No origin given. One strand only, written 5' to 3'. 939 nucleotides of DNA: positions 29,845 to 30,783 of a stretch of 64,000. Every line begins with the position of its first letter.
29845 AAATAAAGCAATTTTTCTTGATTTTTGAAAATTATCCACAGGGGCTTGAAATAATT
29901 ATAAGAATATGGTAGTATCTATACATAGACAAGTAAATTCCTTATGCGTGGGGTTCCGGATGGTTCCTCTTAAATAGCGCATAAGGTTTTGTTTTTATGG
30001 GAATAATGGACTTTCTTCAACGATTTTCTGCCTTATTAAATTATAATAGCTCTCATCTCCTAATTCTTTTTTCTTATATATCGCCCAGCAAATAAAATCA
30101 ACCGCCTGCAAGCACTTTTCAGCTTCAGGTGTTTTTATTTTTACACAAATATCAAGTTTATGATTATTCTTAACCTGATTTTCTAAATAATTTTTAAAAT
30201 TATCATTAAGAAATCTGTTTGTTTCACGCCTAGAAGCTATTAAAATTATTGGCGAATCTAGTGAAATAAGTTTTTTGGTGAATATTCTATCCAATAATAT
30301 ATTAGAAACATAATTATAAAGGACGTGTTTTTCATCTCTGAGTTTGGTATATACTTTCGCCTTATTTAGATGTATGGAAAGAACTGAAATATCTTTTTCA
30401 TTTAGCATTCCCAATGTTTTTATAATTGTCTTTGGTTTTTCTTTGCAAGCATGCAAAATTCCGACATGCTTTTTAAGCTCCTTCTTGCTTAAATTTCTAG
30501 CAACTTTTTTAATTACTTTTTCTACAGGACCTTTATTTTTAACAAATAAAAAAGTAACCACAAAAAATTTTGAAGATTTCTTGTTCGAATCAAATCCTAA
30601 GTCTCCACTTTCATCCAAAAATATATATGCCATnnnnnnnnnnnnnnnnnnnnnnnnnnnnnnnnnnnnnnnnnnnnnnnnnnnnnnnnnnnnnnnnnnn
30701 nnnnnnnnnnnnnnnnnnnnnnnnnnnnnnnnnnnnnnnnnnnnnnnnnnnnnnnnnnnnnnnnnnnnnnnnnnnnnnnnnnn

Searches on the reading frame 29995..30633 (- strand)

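Call 3: search_protein_families(library=pfam, proteins=[window:29995-30633:-], max_evalue=0.1)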
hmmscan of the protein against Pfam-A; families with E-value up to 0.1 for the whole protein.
window:29995-30633:- (212 aa): 1 family
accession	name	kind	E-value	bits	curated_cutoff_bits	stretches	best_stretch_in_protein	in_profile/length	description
PF12686.12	DUF3800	-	1.5e-14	55.4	21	1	3-187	1-148/149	Protein of unknown function (DUF3800)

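Call 4: search_protein_families(library=padloc, proteins=[window:29995-30633:-], max_evalue=0.1)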
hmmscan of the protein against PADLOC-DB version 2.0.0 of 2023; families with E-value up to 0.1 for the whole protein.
window:29995-30633:- (212 aa): 0 families

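Call 5: search_protein_families(library=ncbifam, proteins=[window:29995-30633:-], max_evalue=0.1)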
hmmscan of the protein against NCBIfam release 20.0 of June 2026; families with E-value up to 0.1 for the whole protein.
window:29995-30633:- (212 aa): 1 family
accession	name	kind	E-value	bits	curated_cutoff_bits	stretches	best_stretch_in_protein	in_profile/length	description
TIGR00253.1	RNA_bind_YhbY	equivalog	0.0069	16.9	78.5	1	29-102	20-90/96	ribosome assembly RNA-binding protein YhbY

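Call 72: search_protein_families(library=phrogs, proteins=[window:29995-30633:-], max_evalue=0.01)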
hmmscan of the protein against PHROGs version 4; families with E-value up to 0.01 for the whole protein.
window:29995-30633:- (212 aa): 2 families
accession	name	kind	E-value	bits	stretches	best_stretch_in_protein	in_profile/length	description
phrog_9243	-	unknown function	3.8e-16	60.3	1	3-202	4-212/234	-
phrog_5987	-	unknown function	0.0029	18.7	1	143-193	1-49/64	-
